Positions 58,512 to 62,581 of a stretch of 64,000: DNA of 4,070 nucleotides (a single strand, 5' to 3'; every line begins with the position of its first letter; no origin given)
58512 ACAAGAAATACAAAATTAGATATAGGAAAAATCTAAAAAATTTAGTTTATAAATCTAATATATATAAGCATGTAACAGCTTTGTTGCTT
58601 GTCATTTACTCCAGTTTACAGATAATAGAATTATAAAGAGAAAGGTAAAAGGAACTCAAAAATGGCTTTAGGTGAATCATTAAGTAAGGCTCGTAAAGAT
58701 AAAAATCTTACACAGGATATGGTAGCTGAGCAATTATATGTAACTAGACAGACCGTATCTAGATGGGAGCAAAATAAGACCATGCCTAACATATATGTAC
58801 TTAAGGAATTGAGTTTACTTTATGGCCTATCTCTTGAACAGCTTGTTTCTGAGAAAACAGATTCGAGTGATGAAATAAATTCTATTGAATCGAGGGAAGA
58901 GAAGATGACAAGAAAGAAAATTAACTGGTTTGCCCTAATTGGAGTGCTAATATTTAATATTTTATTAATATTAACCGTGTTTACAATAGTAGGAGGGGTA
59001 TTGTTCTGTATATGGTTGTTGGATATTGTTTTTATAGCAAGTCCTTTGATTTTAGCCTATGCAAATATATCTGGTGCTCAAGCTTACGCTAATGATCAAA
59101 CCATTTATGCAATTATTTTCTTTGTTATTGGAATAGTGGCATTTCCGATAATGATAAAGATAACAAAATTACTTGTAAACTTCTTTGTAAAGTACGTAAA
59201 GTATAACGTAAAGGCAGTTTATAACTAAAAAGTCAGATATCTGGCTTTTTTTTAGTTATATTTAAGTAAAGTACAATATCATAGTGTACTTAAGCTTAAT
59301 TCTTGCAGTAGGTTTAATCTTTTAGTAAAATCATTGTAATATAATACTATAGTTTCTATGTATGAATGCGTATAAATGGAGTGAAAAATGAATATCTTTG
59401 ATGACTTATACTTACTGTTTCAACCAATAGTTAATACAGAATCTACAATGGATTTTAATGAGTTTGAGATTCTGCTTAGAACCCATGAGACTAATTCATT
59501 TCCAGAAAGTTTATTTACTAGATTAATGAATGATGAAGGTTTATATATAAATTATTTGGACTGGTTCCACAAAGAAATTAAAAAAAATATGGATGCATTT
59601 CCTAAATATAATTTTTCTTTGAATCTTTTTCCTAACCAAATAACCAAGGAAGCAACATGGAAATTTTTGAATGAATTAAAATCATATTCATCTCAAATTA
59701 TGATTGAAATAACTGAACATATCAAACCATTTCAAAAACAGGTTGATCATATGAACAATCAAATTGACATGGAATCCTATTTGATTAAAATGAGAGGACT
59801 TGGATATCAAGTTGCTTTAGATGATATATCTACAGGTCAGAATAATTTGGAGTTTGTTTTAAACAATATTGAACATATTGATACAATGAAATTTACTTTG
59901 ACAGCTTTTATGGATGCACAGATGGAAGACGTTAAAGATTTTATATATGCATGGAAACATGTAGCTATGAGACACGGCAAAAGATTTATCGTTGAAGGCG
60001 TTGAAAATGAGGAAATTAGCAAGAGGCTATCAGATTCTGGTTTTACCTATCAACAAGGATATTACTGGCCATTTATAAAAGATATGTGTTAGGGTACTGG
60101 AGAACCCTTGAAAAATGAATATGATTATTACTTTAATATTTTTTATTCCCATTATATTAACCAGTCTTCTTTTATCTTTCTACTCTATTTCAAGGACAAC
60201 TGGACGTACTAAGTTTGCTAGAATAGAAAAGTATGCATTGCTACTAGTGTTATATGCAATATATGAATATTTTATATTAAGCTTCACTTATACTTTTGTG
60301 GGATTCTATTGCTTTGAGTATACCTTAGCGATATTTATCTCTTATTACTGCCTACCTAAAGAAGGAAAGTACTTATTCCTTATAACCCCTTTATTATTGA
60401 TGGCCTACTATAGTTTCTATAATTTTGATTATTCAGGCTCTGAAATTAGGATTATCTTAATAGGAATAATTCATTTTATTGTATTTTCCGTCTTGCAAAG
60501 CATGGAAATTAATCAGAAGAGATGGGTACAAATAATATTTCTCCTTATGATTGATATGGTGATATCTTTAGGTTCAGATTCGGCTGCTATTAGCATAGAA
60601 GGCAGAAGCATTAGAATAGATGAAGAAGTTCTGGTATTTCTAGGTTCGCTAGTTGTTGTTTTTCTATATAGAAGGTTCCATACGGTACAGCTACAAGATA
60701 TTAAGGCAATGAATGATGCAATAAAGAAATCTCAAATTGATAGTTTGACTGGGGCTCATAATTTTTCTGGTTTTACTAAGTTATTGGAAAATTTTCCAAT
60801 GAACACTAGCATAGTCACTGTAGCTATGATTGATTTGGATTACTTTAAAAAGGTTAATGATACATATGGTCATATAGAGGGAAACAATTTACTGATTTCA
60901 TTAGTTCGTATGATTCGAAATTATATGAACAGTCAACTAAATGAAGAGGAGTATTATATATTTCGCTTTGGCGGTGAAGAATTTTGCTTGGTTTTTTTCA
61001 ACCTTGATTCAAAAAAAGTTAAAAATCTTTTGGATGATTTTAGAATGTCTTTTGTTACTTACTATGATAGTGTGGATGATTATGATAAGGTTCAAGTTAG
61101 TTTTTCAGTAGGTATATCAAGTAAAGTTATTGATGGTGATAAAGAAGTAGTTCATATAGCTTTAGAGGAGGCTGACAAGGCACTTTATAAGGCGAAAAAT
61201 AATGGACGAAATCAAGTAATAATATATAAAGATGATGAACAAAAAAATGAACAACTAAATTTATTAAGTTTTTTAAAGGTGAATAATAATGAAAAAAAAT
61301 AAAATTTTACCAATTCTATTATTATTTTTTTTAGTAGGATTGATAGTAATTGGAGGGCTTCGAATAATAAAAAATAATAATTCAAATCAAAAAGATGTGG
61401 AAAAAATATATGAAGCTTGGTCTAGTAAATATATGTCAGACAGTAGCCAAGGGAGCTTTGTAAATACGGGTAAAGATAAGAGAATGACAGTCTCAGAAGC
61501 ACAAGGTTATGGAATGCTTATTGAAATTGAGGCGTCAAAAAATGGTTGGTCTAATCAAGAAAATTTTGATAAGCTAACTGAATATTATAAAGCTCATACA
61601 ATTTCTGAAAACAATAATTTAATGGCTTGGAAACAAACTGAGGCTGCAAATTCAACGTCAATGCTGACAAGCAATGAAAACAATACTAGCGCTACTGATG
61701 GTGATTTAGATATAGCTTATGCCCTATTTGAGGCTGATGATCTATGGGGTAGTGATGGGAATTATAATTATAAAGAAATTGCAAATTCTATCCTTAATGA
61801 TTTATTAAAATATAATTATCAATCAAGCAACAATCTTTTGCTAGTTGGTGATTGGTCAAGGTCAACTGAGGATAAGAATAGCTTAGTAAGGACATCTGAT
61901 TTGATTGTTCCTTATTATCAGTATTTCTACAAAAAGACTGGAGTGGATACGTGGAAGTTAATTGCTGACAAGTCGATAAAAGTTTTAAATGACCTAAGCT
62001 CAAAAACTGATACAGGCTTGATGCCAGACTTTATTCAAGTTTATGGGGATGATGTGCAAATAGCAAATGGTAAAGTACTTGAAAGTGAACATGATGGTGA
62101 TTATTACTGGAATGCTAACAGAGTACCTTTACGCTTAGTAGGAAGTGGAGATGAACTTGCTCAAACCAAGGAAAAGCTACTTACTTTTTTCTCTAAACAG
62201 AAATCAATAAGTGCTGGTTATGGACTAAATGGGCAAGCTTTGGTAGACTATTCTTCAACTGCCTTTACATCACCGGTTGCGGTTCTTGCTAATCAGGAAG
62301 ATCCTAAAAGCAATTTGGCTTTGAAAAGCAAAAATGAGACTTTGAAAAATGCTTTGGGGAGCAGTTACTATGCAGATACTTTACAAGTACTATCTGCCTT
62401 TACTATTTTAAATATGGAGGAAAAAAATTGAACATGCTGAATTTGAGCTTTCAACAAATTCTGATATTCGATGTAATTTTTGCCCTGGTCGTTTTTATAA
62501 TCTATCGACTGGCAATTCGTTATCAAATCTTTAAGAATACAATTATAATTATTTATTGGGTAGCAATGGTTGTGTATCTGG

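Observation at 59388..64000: c-di-GMP module fused to a cellulose-synthase-like EPS operon (EAL, TM-GGDEF, GH8, BcsA-like GT2)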

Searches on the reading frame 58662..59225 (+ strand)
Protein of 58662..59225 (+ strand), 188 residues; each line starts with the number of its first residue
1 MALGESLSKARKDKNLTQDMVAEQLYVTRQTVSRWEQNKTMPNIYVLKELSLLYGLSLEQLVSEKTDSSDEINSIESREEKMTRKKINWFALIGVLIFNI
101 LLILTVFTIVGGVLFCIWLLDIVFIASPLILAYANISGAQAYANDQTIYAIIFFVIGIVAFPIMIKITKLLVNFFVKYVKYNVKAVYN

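Call 5: search_protein_families(library=pfam, proteins=[window:58662-59225:+], max_evalue=0.01)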
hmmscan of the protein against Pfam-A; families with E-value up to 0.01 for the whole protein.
window:58662-59225:+ (188 aa): 4 families
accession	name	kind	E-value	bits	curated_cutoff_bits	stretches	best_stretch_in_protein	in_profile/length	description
PF01381.28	HTH_3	-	1.4e-13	51.1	23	1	8-61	2-55/55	Helix-turn-helix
PF12844.13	HTH_19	-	6.1e-10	39.3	30.2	1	4-62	1-59/64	Helix-turn-helix domain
PF13560.12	HTH_31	-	3e-06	27.9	27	1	2-60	1-60/64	Helix-turn-helix domain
PF13443.12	HTH_26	-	0.0012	19.4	22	1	7-63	2-59/63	Cro/C1-type HTH DNA-binding domain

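Call 6: search_protein_families(library=ncbifam, proteins=[window:58662-59225:+], max_evalue=0.01)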
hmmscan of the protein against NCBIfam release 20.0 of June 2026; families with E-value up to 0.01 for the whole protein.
window:58662-59225:+ (188 aa): 13 families
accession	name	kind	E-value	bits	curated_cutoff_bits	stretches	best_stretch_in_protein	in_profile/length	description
NF041951.1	phage_RstR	subfamily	2.5e-12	47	80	1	1-71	1-73/108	RstR family transcriptional repressor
NF007408.0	PRK09943.1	equivalog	6.4e-09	35.6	211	1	2-71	7-75/185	HTH-type transcriptional regulator PuuR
NF052239.1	antitox_spr1629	equivalog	8.1e-08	31.8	335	1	1-85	1-88/377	spr1629 family repressor/antitoxin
TIGR00270.2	TIGR00270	equivalog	9.3e-06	25.5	110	1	6-69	79-142/159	multiprotein bridging factor aMBF1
NF003162.0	PRK04140.1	equivalog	1.2e-05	24.5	263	1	4-98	128-222/317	transcriptional regulator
NF040522.1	VC1465_fam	subfamily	3e-05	24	70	1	9-47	3-41/111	VC1465 family Xer recombination activation factor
TIGR03070.1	couple_hipB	subfamily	3.5e-05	23.7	71.65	1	2-50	2-50/58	type II toxin-antitoxin system Y4mF family antitoxin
TIGR03830.1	CxxCG_CxxCG_HTH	subfamily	6e-05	22.8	61.8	1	4-48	67-111/127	type II TA system antitoxin MqsA family protein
NF047542.1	telomere_Tap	equivalog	6.5e-05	21.8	600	1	9-57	24-73/695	telomere-associated protein Tap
NF007257.0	PRK09706.1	subfamily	6.8e-05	22.7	101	1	2-51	5-54/135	transcriptional repressor DicA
NF006015.0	PRK08154.1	subfamily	0.00031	20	204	1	2-87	30-115/314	anaerobic benzoate catabolism transcriptional regulator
NF058600.1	TransRegSco1979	equivalog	0.00037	19.6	350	1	1-60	7-66/280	Sco1979 family transcriptional regulator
NF047737.1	antiphage_MADS1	equivalog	0.0044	17.2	80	0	13-44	1-32/49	methylation-associated defense system helix-turn-helix domain-containing protein MAD1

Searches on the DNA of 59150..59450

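Call 85: search_rna_families(source=window, start=59150, end=59450, threshold=evalue, max_evalue=5)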
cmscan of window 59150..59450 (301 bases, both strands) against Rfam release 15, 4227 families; matches with E-value up to 5: 6.
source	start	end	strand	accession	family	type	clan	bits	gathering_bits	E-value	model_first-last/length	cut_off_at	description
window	59179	59261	+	RF02366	Yfr19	Gene; sRNA;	-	19.6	70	1.4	1-82/82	no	Cyanobacterial functional RNA 19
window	59196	59251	+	RF02057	STnc40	Gene; sRNA;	-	18.9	45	0.67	1-70/70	no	Salmonella enterica sRNA STnc40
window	59227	59289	-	RF02057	STnc40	Gene; sRNA;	-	17.1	45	1.8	1-70/70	no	Salmonella enterica sRNA STnc40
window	59220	59260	+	RF03940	MIR9563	Gene; miRNA;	-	17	90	1.3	27-101/127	no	MIR9563 microRNA precursor family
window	59241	59296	-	RF02971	emrB-Lactobacillus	Gene; sRNA;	-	16.9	60.8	5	1-66/66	no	emrB-Lactobacillus RNA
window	59220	59250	+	RF02082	STnc540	Gene; sRNA;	-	12.9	38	2.3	109-140/202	no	Enterobacterial sRNA STnc540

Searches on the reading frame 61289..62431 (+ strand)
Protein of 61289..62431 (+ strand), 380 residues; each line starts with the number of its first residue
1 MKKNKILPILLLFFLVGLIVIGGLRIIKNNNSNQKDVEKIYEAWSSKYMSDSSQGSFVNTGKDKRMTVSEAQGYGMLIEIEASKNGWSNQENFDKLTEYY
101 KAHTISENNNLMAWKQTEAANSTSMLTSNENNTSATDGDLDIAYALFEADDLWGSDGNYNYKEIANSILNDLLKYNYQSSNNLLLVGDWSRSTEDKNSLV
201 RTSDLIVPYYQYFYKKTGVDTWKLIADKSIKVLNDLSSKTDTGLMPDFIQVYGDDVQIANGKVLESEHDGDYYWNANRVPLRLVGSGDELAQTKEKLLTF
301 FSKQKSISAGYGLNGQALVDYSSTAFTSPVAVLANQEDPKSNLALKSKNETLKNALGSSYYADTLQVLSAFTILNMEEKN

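Call 5: search_protein_families(library=pfam, proteins=[window:61289-62428:+], max_evalue=0.01)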
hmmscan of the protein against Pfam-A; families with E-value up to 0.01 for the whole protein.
window:61289-62428:+ (380 aa): 1 family
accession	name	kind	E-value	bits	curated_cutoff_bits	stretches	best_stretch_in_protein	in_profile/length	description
PF01270.23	Glyco_hydro_8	-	5.5e-30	105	24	1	40-369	27-335/341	Glycosyl hydrolases family 8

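Call 6: search_protein_families(library=ncbifam, proteins=[window:61289-62428:+], max_evalue=0.01)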
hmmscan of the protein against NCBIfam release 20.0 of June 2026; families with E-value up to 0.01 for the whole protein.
window:61289-62428:+ (380 aa): 1 family
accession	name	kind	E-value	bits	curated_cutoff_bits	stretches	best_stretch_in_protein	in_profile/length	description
NF008305.0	PRK11097.1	equivalog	1.5e-17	63.6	299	1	40-366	28-347/378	cellulose synthase complex periplasmic endoglucanase BcsZ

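Call 7: find_encoding_contigs(protein=window:61289-62431:+, flank=10000, max_places=8)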
Protein window:61289-62431:+ (380 aa): no gene with exactly this product is on record in the collection.

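Call 38: search_solved_structures(query=window:61289-62428:+, max_evalue=0.001, show_alignments=2)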
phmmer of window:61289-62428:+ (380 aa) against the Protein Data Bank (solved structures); distinct sequences matched with E-value up to 0.001: 18.
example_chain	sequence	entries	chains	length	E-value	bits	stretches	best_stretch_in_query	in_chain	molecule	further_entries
5xd0_A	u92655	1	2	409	9.7e-43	149.9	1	35-371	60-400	Glucanase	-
1v5c_A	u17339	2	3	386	2.9e-30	108.9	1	34-370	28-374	chitosanase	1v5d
7cju_A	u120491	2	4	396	3.1e-30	108.8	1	34-370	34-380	Glucanase | chitosanase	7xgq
1kwf_A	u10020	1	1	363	8.8e-27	97.4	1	37-371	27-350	Endoglucanase A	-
1cem_A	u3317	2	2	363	2.5e-26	95.9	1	37-371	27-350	CELLULASE CELA (1,4-BETA-D-GLUCAN-GLUCANOHYDROLASE) | endoglucanase A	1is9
5czl_A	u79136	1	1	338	3.7e-09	39.4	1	40-230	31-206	Glucanase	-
22gt_A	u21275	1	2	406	4e-09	39.4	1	47-334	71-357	cellulase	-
5gy3_A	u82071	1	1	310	7.4e-07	31.9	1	42-236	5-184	Glucanase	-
9b87_A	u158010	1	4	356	1.3e-06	31.1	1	44-270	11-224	Endoglucanase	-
3qxf_A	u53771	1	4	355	1.3e-06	31.1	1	44-270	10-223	Endoglucanase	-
3qxq_A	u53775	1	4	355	3.2e-06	29.8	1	44-270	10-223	Endoglucanase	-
6vc5_A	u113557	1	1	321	2.4e-05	26.9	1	47-250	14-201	Endoglucanase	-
7f81_A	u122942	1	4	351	4.3e-05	26.1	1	42-269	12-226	Glucanase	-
7f82_A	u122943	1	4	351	9.4e-05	25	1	42-177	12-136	Glucanase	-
5cd2_A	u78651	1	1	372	0.00017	24.1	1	44-175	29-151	Endo-1,4-D-glucanase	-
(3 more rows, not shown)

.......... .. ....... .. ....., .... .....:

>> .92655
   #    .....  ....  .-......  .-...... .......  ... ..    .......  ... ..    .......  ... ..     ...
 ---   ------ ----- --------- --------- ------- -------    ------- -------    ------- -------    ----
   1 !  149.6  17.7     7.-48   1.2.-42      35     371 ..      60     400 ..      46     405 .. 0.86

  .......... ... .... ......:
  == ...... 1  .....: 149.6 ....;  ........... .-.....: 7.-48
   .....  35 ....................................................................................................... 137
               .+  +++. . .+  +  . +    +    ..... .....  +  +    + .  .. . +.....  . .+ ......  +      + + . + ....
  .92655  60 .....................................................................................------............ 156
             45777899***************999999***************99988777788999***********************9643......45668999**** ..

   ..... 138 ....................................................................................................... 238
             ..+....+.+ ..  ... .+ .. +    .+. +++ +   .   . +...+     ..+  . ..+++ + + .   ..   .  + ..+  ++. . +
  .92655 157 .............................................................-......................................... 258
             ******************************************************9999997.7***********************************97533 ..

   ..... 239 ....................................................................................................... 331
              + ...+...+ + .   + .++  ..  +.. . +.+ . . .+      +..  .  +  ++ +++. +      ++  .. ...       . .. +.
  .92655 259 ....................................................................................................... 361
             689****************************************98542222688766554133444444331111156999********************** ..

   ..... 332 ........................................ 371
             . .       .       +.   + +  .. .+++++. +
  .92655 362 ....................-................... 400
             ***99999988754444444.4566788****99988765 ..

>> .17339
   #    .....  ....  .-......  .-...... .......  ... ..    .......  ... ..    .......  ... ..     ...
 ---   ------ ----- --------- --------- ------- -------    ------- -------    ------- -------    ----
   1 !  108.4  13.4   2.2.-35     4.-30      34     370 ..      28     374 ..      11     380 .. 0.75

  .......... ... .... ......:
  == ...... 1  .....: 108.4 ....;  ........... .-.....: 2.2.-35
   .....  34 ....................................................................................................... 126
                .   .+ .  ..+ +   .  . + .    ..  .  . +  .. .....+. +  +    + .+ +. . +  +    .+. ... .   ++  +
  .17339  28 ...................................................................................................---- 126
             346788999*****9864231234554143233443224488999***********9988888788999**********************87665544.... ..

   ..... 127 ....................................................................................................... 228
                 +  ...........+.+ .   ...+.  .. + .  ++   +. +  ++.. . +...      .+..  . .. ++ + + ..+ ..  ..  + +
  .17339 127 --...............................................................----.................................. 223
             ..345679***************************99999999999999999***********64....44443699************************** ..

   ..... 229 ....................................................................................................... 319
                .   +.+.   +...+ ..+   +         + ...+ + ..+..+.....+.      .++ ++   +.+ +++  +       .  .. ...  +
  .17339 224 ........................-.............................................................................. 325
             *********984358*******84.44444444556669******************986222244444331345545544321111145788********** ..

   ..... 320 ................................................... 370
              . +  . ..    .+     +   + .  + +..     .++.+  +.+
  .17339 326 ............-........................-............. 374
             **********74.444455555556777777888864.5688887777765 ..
